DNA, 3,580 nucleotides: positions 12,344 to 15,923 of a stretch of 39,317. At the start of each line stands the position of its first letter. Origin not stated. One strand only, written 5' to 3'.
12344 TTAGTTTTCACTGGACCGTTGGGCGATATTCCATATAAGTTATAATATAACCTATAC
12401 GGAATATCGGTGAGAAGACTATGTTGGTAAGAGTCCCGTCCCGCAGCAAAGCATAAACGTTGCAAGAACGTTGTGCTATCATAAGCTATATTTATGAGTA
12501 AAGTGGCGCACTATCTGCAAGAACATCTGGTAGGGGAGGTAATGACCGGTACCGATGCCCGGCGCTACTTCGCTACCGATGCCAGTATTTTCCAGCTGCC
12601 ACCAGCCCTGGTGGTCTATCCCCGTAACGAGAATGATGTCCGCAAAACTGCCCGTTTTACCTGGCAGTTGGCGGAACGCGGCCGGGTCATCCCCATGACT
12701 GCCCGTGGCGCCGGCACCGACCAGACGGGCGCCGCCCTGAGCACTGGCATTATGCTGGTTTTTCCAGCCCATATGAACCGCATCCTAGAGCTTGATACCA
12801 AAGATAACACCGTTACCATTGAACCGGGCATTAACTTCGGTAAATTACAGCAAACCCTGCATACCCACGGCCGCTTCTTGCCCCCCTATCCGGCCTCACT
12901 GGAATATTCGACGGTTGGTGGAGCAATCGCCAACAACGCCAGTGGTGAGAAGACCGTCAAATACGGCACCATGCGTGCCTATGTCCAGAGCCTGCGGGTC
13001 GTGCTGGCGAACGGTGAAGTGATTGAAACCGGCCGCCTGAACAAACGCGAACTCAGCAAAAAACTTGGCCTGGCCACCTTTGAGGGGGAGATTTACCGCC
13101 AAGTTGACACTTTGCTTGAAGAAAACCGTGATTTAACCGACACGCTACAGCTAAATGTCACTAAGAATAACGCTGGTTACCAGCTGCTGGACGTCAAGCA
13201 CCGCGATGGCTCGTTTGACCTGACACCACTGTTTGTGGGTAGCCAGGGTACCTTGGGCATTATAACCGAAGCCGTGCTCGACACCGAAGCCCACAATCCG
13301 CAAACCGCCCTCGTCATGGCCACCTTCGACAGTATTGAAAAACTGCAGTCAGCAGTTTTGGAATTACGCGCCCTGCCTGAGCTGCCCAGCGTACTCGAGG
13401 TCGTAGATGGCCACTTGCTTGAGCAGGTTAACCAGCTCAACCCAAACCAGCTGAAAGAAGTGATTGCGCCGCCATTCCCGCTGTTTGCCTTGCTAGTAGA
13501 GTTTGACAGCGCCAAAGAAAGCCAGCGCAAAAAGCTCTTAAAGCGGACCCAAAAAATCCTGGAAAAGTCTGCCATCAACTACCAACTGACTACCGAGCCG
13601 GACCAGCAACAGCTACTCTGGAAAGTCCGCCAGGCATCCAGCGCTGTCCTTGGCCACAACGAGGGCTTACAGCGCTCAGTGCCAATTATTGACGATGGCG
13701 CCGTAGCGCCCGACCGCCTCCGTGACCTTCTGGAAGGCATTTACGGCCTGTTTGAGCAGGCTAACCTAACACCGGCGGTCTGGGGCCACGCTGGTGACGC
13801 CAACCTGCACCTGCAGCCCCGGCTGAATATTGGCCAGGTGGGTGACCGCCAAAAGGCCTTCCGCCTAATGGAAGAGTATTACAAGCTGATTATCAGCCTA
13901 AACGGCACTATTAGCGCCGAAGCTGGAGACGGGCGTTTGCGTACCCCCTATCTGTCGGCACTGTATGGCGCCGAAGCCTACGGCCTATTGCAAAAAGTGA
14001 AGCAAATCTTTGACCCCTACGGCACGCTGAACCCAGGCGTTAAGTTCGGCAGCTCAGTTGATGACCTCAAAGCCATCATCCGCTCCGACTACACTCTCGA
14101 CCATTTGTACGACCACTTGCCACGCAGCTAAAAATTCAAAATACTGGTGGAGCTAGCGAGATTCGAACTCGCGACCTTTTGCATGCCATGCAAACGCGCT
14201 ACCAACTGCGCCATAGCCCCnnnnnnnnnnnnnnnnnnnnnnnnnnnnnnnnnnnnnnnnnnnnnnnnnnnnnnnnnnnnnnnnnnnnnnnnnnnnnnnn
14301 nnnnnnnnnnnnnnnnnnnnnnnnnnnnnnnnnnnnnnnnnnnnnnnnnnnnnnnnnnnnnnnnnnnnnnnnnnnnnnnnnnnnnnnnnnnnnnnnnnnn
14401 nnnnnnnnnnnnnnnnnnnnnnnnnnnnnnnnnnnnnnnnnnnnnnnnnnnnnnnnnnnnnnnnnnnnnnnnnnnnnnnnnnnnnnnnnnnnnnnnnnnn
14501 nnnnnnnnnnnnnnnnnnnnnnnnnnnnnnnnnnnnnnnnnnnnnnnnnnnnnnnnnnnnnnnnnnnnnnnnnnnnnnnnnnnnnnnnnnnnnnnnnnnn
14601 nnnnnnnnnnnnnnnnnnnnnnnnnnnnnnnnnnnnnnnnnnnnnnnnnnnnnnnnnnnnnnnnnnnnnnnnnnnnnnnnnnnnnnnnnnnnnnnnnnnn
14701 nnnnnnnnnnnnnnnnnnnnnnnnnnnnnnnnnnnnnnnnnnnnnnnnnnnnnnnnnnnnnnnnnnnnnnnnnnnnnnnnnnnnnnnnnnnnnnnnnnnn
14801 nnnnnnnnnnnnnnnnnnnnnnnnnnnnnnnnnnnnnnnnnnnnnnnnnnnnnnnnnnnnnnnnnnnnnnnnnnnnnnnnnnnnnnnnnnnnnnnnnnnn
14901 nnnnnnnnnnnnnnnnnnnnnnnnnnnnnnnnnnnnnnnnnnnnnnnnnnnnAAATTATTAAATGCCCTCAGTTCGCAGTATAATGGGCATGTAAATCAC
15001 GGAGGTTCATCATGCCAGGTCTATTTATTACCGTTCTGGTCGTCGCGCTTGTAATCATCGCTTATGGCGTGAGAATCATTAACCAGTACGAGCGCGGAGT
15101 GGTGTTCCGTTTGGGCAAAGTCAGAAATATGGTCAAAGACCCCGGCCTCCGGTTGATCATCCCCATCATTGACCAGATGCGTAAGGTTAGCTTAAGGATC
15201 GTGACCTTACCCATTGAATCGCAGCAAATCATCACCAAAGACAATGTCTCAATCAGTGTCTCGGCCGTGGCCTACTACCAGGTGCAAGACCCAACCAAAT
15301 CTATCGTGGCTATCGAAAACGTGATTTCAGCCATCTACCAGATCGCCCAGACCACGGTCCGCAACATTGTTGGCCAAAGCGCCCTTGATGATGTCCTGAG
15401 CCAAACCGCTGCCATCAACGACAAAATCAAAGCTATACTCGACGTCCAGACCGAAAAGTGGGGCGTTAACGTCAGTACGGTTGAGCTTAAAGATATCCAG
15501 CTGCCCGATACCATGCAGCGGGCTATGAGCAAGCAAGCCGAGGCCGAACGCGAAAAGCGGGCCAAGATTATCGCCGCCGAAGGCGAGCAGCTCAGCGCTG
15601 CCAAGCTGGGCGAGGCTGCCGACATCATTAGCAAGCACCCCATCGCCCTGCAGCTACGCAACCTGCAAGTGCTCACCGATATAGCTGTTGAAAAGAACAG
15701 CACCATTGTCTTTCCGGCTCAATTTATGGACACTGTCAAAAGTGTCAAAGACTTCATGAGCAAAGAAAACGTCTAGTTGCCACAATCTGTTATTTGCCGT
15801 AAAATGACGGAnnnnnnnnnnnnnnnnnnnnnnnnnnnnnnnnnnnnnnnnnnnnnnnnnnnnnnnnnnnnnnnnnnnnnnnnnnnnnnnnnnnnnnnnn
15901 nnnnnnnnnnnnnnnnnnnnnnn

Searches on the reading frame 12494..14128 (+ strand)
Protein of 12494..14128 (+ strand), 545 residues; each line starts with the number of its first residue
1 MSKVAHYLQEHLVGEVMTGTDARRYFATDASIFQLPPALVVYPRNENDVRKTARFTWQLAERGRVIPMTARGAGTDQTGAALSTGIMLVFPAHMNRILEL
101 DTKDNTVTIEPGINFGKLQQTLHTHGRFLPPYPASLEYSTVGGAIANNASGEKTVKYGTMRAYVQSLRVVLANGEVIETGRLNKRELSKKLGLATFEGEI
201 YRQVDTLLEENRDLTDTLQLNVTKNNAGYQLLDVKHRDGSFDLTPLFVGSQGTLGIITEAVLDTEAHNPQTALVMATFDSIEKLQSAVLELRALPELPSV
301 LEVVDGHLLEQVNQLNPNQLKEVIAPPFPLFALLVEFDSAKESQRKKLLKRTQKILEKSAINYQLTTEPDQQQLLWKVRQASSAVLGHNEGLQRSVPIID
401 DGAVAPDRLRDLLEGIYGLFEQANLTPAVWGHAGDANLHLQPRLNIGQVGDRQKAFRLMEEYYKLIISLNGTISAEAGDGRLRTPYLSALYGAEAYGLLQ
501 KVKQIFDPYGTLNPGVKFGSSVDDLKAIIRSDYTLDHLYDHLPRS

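Call 42: search_protein_families(library=pfam, proteins=[window:12494-14128:+], max_evalue=0.01)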
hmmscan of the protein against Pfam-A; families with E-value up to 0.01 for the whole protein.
window:12494-14128:+ (545 aa): 2 families
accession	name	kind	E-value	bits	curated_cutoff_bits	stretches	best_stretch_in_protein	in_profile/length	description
PF02913.24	FAD-oxidase_C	-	9e-42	143.9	21.2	1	270-515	4-246/248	FAD linked oxidases, C-terminal domain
PF01565.28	FAD_binding_4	-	1.3e-37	129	26.4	1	37-180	1-139/139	FAD binding domain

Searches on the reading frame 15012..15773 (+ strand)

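Call 42: search_protein_families(library=pfam, proteins=[window:15012-15773:+], max_evalue=0.01)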
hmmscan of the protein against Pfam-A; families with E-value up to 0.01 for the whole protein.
window:15012-15773:+ (254 aa): 2 families
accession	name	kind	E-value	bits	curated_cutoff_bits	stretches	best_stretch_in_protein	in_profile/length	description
PF01145.31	Band_7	-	6.3e-43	147.3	23.6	1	22-192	2-175/176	SPFH domain / Band 7 family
PF13421.11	Band_7_1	-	1.1e-05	25.6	24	1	96-177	125-208/211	SPFH domain-Band 7 family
